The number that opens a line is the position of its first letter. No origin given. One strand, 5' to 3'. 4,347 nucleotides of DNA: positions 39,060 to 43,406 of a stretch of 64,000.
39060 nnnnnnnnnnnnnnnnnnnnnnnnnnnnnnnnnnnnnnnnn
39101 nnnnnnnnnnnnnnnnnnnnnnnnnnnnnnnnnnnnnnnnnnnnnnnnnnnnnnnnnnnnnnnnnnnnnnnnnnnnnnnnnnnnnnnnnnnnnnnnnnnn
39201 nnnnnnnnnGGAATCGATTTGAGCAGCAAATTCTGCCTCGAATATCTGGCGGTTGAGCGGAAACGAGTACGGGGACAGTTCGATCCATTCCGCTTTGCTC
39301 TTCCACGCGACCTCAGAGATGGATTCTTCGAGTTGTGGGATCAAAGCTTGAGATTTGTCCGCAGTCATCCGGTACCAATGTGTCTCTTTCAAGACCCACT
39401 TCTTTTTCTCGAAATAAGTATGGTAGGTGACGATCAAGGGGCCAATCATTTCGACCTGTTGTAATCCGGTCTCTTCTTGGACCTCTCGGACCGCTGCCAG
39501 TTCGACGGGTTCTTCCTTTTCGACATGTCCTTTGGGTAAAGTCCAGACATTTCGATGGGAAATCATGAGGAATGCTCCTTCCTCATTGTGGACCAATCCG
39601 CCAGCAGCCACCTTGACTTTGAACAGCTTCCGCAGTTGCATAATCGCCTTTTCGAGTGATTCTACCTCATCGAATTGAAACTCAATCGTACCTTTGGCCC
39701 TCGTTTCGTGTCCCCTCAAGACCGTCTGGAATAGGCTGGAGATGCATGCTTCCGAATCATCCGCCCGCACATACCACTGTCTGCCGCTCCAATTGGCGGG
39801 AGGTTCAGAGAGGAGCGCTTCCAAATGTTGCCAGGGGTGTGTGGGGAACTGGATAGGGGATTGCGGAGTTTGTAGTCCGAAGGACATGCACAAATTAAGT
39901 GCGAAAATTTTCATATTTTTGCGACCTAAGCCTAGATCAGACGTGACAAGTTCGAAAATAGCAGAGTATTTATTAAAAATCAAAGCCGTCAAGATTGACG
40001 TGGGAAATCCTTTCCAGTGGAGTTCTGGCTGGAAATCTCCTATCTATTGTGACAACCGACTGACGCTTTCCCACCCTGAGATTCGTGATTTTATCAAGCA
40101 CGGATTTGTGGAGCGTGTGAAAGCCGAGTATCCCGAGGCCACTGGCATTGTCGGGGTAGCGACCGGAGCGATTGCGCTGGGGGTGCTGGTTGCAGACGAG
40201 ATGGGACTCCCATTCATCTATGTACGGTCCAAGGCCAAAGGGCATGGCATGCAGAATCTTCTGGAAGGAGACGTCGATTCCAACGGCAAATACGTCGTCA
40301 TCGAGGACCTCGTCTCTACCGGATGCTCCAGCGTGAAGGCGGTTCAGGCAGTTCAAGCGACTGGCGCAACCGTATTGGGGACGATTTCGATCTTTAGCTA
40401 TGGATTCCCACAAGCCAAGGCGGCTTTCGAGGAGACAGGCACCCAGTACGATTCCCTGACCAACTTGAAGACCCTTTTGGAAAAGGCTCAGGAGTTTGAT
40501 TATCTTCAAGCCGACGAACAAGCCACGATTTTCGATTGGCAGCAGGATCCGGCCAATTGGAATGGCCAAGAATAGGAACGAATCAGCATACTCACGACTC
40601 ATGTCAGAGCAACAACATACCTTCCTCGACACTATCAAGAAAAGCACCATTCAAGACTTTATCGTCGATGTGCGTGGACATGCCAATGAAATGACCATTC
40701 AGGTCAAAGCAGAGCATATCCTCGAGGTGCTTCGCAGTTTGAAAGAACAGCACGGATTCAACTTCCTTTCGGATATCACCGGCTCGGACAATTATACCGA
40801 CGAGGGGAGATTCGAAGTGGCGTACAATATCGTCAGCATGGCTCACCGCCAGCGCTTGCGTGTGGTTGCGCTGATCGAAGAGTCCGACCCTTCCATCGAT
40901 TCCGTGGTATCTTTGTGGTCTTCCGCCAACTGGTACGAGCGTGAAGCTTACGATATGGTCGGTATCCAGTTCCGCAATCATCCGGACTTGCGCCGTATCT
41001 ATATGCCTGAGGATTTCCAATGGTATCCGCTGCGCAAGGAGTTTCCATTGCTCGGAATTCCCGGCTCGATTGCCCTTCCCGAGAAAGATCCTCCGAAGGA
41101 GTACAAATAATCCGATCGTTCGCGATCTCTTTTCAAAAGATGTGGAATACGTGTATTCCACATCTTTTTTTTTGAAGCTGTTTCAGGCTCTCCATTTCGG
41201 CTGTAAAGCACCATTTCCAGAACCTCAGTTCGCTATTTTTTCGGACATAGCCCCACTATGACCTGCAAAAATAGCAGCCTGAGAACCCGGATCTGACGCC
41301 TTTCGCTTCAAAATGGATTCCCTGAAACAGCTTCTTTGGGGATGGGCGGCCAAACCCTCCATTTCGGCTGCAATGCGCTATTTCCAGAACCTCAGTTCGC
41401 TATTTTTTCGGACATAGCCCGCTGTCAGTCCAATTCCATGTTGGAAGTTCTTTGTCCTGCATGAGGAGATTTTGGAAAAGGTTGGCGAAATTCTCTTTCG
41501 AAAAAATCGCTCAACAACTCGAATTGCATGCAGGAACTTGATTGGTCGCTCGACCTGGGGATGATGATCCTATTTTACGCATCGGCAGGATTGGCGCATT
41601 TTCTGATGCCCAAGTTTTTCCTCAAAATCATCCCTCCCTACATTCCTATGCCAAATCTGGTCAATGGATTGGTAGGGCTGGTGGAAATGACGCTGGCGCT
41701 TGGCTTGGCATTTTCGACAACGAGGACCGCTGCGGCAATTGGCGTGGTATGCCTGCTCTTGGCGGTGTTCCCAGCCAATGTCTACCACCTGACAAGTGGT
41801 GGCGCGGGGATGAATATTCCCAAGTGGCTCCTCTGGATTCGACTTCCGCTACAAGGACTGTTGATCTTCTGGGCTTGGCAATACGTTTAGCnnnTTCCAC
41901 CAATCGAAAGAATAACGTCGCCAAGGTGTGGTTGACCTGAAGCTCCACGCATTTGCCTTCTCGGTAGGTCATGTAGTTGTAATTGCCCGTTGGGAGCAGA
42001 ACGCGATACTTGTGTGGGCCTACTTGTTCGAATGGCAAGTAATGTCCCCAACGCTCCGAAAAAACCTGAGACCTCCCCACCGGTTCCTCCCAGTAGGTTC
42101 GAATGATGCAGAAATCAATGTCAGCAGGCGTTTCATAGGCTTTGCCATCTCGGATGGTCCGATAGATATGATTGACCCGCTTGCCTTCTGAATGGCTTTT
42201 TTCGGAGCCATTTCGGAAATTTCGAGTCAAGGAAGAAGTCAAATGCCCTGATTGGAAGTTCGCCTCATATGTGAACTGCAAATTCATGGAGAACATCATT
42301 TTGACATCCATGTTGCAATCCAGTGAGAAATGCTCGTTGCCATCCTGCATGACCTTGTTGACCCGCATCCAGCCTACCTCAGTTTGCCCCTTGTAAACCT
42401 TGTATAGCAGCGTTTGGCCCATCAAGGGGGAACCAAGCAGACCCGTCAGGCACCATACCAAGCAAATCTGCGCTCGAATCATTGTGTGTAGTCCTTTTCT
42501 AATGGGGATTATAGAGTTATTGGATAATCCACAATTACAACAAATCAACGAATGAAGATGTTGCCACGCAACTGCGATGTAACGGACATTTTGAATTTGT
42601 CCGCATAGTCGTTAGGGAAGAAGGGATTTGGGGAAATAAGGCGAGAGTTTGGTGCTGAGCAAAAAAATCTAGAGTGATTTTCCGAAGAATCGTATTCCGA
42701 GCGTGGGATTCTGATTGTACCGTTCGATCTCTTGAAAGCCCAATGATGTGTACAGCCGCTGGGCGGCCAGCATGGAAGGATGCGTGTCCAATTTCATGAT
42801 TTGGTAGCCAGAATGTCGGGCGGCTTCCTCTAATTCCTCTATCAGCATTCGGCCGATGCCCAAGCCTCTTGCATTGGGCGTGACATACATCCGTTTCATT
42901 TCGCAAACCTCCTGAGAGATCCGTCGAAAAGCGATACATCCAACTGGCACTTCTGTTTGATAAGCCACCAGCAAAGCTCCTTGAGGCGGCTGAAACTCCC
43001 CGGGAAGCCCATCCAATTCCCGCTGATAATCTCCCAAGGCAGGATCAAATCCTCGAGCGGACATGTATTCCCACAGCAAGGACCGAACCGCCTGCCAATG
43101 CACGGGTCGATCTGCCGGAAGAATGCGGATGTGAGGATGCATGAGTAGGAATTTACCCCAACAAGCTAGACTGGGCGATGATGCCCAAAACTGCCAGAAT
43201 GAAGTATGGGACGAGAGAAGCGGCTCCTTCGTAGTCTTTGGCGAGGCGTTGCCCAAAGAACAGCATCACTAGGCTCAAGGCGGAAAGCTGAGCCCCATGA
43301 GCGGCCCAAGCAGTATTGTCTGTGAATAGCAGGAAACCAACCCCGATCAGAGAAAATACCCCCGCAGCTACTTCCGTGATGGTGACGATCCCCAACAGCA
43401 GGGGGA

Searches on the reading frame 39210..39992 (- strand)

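Call 74: search_protein_families(library=pfam, max_evalue=0.0001, proteins=[window:39210-39992:-])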
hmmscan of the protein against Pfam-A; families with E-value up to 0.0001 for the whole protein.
window:39210-39992:- (261 aa): 1 family
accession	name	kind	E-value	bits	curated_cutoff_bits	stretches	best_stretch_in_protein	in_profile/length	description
PF00293.34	NUDIX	-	3.4e-19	69.6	21.1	1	127-235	3-117/134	NUDIX domain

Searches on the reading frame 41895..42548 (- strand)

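Call 83: search_protein_families(library=pfam, max_evalue=0.0001, proteins=[window:41895-42548:-])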
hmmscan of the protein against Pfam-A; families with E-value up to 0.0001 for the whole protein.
window:41895-42548:- (218 aa): 1 family
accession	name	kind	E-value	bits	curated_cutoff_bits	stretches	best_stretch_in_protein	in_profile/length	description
PF19630.5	DUF6134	-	1.6e-25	90.7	27.9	1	49-216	1-183/184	Domain of unknown function (DUF6134)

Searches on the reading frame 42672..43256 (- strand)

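Call 83: search_protein_families(library=pfam, max_evalue=0.0001, proteins=[window:42672-43256:-])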
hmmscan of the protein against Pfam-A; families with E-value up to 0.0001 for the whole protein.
window:42672-43256:- (195 aa): 5 families
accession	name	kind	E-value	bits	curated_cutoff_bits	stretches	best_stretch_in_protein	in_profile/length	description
PF00583.31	Acetyltransf_1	-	1.5e-20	74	20.7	1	54-174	1-116/116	Acetyltransferase (GNAT) family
PF13508.13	Acetyltransf_7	-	3.3e-17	63.1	27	1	92-176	2-84/84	Acetyltransferase (GNAT) domain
PF13673.13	Acetyltransf_10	-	2.5e-12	47.3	23.6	1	92-180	30-113/128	Acetyltransferase (GNAT) domain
PF08445.16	FR47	-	1.9e-07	31.4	22.1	1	111-179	15-82/86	FR47-like protein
PF14542.12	Acetyltransf_CG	-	2.3e-05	24.9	30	1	103-154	10-61/80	GCN5-related N-acetyl-transferase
